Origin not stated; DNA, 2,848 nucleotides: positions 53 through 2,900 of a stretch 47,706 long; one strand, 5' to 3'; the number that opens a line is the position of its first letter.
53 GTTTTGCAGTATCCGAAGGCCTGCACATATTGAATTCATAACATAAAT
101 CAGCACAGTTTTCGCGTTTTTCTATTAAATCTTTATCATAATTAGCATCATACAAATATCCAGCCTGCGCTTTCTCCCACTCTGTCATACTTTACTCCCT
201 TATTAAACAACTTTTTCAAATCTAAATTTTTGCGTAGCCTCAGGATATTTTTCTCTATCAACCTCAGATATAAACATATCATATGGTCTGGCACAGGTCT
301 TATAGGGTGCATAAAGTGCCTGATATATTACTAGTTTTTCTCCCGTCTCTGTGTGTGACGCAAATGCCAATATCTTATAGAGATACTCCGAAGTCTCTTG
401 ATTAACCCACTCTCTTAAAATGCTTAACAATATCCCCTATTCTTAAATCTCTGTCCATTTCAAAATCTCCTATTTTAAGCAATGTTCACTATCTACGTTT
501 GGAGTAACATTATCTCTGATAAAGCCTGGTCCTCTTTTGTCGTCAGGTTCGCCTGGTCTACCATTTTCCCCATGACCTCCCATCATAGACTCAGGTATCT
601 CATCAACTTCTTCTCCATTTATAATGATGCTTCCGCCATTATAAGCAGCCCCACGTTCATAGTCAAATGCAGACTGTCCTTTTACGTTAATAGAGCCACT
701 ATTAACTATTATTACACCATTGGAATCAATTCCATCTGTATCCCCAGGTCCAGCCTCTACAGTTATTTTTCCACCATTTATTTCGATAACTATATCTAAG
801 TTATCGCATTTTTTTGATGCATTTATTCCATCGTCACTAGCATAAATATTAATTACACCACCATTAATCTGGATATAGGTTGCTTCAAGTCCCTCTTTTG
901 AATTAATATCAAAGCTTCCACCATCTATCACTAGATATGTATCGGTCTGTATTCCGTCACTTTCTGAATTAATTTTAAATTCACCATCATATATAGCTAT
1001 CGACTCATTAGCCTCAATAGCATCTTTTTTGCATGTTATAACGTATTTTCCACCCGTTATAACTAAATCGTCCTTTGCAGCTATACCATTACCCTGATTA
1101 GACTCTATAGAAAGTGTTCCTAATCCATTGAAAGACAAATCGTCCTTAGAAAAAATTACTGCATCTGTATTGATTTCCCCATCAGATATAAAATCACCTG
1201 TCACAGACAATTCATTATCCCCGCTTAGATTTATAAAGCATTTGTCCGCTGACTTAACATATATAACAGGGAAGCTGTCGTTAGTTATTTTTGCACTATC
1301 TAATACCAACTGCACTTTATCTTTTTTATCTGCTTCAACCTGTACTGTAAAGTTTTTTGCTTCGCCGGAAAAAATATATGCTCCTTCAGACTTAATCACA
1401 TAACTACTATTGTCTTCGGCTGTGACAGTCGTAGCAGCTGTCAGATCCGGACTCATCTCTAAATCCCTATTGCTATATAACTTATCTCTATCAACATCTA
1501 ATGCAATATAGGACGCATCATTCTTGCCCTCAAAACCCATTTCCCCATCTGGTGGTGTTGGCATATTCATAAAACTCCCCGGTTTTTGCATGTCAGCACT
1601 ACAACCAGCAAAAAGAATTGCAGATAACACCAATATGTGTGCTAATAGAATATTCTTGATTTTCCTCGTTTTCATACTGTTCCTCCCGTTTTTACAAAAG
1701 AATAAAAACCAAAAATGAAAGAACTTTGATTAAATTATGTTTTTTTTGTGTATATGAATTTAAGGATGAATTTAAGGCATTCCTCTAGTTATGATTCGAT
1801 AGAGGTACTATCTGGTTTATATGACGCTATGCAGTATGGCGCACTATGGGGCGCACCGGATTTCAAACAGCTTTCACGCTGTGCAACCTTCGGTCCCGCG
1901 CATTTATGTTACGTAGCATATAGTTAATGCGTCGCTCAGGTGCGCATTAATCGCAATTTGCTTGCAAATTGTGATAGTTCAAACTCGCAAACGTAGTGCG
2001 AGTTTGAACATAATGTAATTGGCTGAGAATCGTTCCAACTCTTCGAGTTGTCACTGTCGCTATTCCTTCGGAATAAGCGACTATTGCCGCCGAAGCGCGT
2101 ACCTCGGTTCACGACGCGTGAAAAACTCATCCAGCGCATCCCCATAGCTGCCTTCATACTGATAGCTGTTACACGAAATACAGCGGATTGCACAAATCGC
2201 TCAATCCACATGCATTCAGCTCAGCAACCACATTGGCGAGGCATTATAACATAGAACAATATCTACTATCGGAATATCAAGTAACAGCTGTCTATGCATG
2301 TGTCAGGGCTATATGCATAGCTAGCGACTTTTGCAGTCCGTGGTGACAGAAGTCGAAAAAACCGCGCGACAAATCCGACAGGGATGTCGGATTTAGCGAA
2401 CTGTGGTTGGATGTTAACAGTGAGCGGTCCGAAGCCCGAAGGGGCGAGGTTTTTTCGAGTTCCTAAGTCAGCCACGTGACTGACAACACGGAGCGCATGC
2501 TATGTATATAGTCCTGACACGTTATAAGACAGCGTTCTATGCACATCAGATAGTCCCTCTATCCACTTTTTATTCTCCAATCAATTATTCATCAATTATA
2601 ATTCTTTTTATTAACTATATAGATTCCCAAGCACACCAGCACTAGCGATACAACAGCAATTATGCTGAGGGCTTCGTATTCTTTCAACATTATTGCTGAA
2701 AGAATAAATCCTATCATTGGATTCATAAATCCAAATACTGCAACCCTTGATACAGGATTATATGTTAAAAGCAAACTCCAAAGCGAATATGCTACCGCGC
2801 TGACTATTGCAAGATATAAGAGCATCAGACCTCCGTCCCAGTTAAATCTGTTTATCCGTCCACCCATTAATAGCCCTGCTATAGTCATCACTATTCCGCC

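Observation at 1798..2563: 766-nt ORF-free, GC-enriched, multi-hairpin element closed by a 17-nt helix: candidate large ornate ncRNA of unknown class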

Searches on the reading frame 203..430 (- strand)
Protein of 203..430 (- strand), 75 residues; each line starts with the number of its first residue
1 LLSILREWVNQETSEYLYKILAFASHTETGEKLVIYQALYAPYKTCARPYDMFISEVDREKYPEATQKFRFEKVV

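Call 16: search_protein_families(library=pfam, proteins=[window:203-430:-], max_evalue=0.01)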
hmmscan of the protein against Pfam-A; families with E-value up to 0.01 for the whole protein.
window:203-430:- (75 aa): 1 family
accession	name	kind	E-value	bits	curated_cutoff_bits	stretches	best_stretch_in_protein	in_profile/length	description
PF07866.17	DUF1653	-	2e-17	63.7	23.5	1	17-73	10-62/62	Protein of unknown function (DUF1653)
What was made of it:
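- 117..473 (.): Left copy of the 357-bp direct repeat bracketing the lipoprotein-element-EamA module. It contains a DUF1653 gene (call 16).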

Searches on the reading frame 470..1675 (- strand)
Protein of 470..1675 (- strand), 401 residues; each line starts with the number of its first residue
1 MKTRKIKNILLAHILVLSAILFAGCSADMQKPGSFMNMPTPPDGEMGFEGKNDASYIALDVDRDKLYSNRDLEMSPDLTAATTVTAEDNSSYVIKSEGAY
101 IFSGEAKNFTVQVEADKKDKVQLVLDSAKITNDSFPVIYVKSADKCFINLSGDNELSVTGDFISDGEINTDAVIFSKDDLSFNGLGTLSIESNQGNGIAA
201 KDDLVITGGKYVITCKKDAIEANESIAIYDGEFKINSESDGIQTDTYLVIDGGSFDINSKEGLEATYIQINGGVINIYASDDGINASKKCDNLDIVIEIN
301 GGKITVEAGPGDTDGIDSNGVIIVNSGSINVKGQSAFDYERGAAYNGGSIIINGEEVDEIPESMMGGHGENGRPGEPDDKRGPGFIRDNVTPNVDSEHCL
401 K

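Call 14: find_encoding_contigs(protein=window:470-1675:-, flank=6000, max_places=10)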
Protein window:470-1675:- (401 aa): no gene with exactly this product is on record in the collection.

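Call 16: search_protein_families(library=pfam, proteins=[window:470-1675:-], max_evalue=0.01)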
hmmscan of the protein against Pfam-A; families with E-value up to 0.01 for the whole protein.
window:470-1675:- (401 aa): 1 family
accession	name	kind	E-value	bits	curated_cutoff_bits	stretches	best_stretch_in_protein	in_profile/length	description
PF14262.12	Cthe_2159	-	3.7e-54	184.2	25.8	2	89-261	2-181/262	Carbohydrate-binding domain-containing protein Cthe_2159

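Call 17: find_homologous_proteins(query=window:470-1675:-, max_evalue=1e-30)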
Query window:470-1675:- (401 aa): 6325 proteins with E <= 1e-30 among 8000 candidates; the best 120 are listed.
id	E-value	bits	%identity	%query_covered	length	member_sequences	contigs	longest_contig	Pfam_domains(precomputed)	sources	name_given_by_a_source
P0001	1.0e-258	876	100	100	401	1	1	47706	PF14262.13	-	-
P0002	1.2e-179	615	78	91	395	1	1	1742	PF14262.13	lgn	-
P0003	3.3e-170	584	72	90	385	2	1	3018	PF14262.13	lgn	-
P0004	2.9e-169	581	70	95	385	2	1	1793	PF14262.13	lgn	-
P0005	6.1e-151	521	71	84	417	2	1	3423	PF14262.13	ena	-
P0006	2.9e-122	426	57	93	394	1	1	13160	PF14262.13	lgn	-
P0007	1.1e-121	424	58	83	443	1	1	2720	PF14262.13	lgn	-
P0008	2.8e-121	423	54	83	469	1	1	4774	PF14262.13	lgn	-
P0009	2.2e-119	417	49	90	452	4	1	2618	PF14262.13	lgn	-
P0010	3.0e-118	413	52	93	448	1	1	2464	PF14262.13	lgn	-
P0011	7.4e-118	412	51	89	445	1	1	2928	PF14262.13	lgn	-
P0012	1.3e-117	411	55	83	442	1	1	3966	PF14262.13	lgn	-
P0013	1.4e-116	408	50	89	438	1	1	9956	PF14262.13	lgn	-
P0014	2.4e-115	404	56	82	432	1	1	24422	PF14262.13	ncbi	-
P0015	9.7e-115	402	57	80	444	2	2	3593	PF14262.13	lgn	-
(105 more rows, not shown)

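Call 18: find_encoding_contigs(protein=P0003, flank=10000, max_places=4)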
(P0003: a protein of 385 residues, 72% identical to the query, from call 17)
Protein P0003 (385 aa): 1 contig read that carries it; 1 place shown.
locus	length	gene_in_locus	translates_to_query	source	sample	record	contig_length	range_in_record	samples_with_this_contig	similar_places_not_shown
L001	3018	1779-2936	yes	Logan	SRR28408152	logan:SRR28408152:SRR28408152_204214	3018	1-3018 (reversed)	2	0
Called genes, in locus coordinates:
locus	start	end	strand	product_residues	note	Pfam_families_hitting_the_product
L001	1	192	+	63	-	?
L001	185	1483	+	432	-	-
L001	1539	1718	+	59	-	-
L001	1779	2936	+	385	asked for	PF14262:Cthe_2159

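Call 19: find_encoding_contigs(protein=P0005, flank=10000, max_places=4)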
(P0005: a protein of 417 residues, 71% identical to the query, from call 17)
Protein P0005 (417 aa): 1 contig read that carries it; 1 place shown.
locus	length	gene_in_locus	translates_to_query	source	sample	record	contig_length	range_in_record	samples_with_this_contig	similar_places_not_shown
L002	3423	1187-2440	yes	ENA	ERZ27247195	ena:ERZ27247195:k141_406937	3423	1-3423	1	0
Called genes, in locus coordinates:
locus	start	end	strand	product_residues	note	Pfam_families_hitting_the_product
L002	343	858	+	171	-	PF03167:UDG (weak)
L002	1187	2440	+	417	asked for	PF14262:Cthe_2159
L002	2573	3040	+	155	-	PF13302:Acetyltransf_3 (faint), PF00583:Acetyltransf_1, PF13508:Acetyltransf_7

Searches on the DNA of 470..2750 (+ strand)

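Call 4: search_rna_families(source=window, start=1600, end=2750, threshold=evalue, max_evalue=10, show_alignments=3)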
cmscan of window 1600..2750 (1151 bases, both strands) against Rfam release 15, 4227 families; matches with E-value up to 10: 7.
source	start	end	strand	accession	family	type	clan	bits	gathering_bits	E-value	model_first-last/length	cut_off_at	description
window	2337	2477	+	RF01731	TwoAYGGAY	Cis-reg;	CL00106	33.6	43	0.0035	1-168/168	no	TwoAYGGAY RNA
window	1683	1746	+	RF00368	sroB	Gene; sRNA;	-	22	44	5.3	1-83/83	no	sroB RNA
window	2365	2439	+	RF02684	Twister-P5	Gene; ribozyme;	CL00120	19.8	37.6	0.2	1-58/58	no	Type-P5 twister ribozyme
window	1723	1799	+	RF01159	snoU18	Gene; snRNA; snoRNA; CD-box;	CL00047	18.1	47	6.1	1-71/71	no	Small nucleolar RNA U18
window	2356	2445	-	RF02784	SorX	Gene; sRNA;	-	16.8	46.6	0.48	1-73/73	no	Singlet oxygen resistance RNA X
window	2056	2081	+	RF01325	CRISPR-DR12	Gene; CRISPR;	-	16.8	37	2.7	1-30/30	no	CRISPR RNA direct repeat element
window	2403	2470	+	RF02922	RAGATH-32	Cis-reg;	-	12.9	41.8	5.2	1-78/78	no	RAGATH-32 RNA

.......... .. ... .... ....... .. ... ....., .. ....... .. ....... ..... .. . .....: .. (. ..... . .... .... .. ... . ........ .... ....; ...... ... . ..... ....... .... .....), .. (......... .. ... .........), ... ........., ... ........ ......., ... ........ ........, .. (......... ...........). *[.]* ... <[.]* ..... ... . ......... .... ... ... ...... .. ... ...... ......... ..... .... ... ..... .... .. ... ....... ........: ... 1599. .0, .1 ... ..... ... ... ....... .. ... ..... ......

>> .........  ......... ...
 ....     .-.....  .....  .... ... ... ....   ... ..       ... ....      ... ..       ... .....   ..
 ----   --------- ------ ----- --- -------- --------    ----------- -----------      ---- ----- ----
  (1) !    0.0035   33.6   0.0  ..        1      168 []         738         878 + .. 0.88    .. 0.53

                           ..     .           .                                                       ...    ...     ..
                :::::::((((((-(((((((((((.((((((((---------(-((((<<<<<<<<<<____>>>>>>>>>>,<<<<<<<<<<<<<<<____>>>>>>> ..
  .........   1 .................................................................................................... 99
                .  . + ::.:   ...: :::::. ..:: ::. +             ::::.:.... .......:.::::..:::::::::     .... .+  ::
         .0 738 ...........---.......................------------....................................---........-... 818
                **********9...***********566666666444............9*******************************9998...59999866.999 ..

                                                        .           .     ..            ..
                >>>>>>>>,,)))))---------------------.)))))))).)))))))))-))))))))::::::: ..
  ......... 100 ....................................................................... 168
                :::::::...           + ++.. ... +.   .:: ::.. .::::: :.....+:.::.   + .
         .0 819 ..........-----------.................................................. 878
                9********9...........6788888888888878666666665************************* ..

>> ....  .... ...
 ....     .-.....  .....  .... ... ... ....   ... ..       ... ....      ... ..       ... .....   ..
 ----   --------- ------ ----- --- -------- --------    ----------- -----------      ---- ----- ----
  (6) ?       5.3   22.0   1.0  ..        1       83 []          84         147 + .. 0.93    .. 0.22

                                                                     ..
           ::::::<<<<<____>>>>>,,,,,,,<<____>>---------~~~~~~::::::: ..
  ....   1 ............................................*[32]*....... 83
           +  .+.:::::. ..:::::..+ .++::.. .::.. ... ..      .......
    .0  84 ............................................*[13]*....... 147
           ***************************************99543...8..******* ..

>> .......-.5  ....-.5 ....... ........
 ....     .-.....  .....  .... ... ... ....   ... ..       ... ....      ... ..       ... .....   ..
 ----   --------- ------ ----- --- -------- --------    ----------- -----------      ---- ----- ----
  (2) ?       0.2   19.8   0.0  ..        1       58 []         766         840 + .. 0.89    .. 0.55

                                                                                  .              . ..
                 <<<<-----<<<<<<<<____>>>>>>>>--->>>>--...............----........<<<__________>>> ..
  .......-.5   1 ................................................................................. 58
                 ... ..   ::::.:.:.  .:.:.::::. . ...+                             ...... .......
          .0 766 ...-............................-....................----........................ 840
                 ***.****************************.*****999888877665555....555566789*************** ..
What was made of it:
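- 1902..2094 (.): D1 tip: six hairpins (1905-1920, 1925-1949, 1950-1975, 1977-2009, 2036-2050, 2056-2081); family unknown. No credible Rfam match on either strand; the only match at E<=10 is a 16.8-bit CRISPR-DR12 hit at 2056-2081 (E 2.7, gathering score 37), which I take as chance (call 4).
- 2337..2477 (+): Sub-threshold Rfam match to TwoAYGGAY (RF01731). E is 0.0035 in the local search (call 4).
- On GOLLD / ROOL / OLE / raiA / HEARO / RNase P / tmRNA / group I and II introns: None at E<=10 in 1600-2750 on either strand (call 4).
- Closest known: CsrB/RsmY/RsmZ-type CsrA-sequestering sRNAs. Different: No Rfam match to any Csr/Rsm family appears at E<=10 other than TwoAYGGAY (call 4).
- There is no partial match to rRNA, tmRNA, RNase P or introns at E<=10 (call 4).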

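Call 10: search_dna_similar(query=window:1750-2620:+, collection=phages, mode=distant, max_evalue=0.01)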
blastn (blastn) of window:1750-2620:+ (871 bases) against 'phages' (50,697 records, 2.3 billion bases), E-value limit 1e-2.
No match.

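Call 11: search_dna_similar(query=window:1750-2620:+, collection=plasmids, mode=distant, max_evalue=0.01)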
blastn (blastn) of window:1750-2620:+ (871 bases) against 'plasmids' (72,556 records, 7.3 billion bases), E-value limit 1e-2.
No match.
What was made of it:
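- Tried and rejected: BLASTN of the element against phage and plasmid collections: no match (calls 10, 11).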

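Call 61: search_dna_similar(query=L115:5875-6280:-, collection=plasmids, mode=distant, max_evalue=0.00001, max_rows=15)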
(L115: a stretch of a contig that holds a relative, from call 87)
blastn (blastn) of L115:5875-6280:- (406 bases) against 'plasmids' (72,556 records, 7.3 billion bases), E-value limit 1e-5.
No match.

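Call 62: search_dna_similar(query=L115:5875-6280:-, collection=phages, mode=distant, max_evalue=0.00001, max_rows=15)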
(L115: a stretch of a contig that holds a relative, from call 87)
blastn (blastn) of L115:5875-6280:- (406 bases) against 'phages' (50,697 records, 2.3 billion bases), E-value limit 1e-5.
No match.
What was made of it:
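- No match in plasmid or phage collections (calls 10, 11, 61, 62).
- Tried and rejected: A canonical foldback unit gave none either (calls 61, 62).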

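Call 87: search_with_rna_model(model_id=R1, sources=[L001, L002, L123, L124, L125, L126, L105, L106, L107, L108, L109, L110, L111, L112, L113, L114, L115, L116, L117, L118, L119, L120, L121, L122], max_evalue=0.01)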
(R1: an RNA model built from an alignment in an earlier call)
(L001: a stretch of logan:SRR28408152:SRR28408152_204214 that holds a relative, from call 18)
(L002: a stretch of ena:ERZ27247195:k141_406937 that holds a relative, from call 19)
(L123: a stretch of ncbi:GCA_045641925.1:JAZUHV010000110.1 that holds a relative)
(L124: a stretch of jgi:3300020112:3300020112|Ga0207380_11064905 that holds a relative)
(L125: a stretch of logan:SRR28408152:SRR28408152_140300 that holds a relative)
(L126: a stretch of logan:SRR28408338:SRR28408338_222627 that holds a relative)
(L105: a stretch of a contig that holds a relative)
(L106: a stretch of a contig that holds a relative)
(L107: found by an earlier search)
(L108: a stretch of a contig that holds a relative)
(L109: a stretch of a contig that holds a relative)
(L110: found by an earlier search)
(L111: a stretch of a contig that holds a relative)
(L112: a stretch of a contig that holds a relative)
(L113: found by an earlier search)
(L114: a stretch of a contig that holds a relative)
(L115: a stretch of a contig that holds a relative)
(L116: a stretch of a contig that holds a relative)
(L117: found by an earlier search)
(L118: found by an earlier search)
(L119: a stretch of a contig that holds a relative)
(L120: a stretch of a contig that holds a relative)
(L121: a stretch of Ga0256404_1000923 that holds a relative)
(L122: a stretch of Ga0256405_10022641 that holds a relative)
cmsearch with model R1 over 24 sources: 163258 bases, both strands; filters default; matches with E-value up to 0.01: 17.
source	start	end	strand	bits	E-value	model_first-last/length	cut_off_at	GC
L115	6022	6130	-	103.5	1.7e-34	1-109/109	no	0.54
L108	3402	3511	+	93.6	6.5e-31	1-109/109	no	0.54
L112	6699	6807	+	90.8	6.7e-30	1-109/109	no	0.46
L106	2222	2331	-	83.3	3.4e-27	1-109/109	no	0.53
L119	300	408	+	82.6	6.6e-27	1-109/109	no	0.6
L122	1151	1259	-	77.6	4.1e-25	1-109/109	no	0.41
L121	690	798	-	73.9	9e-24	1-109/109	no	0.4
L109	1063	1171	+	66.2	5.7e-21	1-109/109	no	0.61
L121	997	1105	+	58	5.3e-18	1-109/109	no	0.43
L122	1451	1559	+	57.9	5.9e-18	1-109/109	no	0.43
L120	7517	7581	+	39.4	3.2e-11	20-85/109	no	0.72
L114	2472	2577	+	28.7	2.5e-07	1-109/109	no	0.55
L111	4908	5013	-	25.5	3.3e-06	1-109/109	no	0.44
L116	7613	7664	-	23.7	1.6e-05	23-81/109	no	0.52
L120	7025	7089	-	23.3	2.1e-05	20-85/109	no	0.69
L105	6707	6810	+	22.4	4.5e-05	1-109/109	no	0.57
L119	3679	3776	-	16.2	0.0079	1-109/109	no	0.6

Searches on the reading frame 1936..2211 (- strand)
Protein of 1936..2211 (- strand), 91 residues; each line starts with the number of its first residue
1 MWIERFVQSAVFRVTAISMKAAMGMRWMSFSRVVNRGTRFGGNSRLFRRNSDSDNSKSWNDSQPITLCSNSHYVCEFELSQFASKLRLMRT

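Call 16: search_protein_families(library=pfam, proteins=[window:1936-2211:-], max_evalue=0.01)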
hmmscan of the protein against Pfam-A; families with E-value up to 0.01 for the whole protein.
window:1936-2211:- (91 aa): 0 families

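Call 45: find_homologous_proteins(query=window:1936-2211:-, max_evalue=1)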
Query window:1936-2211:-: no candidate shares three 5-residue words with the query. No homologue found.
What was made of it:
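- Checked: The 91-aa ORF has no homolog among 5.8 billion protein clusters (call 45).
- No ORF has a Pfam hit or a homolog (calls 16, 45).
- Tried and rejected: A search with the spurious 91-aa ORF, to catch homologous elements miscalled as genes: nothing (call 45).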
